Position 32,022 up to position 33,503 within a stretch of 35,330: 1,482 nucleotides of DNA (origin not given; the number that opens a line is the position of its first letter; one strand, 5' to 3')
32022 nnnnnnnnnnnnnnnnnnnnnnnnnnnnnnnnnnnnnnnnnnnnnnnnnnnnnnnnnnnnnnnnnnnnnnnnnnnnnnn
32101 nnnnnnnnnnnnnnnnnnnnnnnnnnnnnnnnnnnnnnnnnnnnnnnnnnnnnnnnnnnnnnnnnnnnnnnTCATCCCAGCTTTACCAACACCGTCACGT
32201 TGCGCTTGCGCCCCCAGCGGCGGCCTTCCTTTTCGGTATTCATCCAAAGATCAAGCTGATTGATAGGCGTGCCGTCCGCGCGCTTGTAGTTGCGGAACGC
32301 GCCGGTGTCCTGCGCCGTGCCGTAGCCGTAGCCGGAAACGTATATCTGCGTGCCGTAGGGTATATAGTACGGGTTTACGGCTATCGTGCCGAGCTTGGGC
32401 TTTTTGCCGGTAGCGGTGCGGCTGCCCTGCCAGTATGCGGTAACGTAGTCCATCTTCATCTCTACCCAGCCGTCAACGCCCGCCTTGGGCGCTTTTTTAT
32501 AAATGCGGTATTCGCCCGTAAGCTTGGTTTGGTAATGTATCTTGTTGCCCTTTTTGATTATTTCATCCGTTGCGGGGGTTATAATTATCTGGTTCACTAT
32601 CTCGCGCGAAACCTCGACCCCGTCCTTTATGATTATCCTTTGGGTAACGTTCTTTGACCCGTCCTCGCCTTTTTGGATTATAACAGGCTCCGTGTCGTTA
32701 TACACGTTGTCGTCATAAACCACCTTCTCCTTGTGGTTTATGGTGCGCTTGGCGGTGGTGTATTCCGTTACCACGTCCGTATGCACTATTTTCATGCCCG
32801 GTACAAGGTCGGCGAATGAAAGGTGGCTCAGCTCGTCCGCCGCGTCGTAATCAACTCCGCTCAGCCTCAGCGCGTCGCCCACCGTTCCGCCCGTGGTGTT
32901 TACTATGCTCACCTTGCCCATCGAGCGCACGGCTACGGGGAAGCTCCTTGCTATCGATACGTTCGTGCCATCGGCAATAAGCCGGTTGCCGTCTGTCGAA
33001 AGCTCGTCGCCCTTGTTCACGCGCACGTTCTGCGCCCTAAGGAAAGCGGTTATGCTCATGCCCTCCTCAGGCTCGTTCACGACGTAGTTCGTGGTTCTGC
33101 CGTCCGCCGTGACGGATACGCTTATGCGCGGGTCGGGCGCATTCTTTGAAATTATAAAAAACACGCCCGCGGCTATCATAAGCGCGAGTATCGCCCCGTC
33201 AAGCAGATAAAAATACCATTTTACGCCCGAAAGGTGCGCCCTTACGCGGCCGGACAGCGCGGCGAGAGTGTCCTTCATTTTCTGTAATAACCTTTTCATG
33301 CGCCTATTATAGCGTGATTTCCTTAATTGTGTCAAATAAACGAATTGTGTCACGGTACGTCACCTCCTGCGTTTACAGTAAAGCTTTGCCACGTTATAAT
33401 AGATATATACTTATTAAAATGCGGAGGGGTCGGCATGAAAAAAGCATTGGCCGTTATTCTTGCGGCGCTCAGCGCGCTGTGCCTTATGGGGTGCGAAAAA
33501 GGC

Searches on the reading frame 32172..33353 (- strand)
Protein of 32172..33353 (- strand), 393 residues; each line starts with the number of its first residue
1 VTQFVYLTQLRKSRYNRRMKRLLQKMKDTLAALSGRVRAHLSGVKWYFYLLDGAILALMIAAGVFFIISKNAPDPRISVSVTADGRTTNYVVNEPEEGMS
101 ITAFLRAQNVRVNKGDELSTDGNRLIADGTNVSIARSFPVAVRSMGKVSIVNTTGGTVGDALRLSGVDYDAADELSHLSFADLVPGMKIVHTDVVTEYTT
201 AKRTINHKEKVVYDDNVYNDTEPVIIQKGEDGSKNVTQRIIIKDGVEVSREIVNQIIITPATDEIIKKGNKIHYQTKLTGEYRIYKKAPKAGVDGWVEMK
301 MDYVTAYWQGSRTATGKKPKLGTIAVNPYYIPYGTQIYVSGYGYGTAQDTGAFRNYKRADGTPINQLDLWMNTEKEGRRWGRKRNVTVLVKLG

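Call 7: search_protein_families(library=pfam, proteins=[window:32172-33353:-])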
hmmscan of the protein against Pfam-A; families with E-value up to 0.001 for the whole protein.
window:32172-33353:- (393 aa): 3 families
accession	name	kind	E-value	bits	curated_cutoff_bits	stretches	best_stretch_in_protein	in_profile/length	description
PF07501.17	G5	-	8.2e-16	58.5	23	1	197-271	2-75/75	G5 domain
PF06725.17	3D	-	2.4e-08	34.5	23.8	1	323-388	2-68/72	3D domain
PF03990.20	DUF348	-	2.6e-07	30.7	24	1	146-176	7-37/41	G5-linked-Ubiquitin-like domain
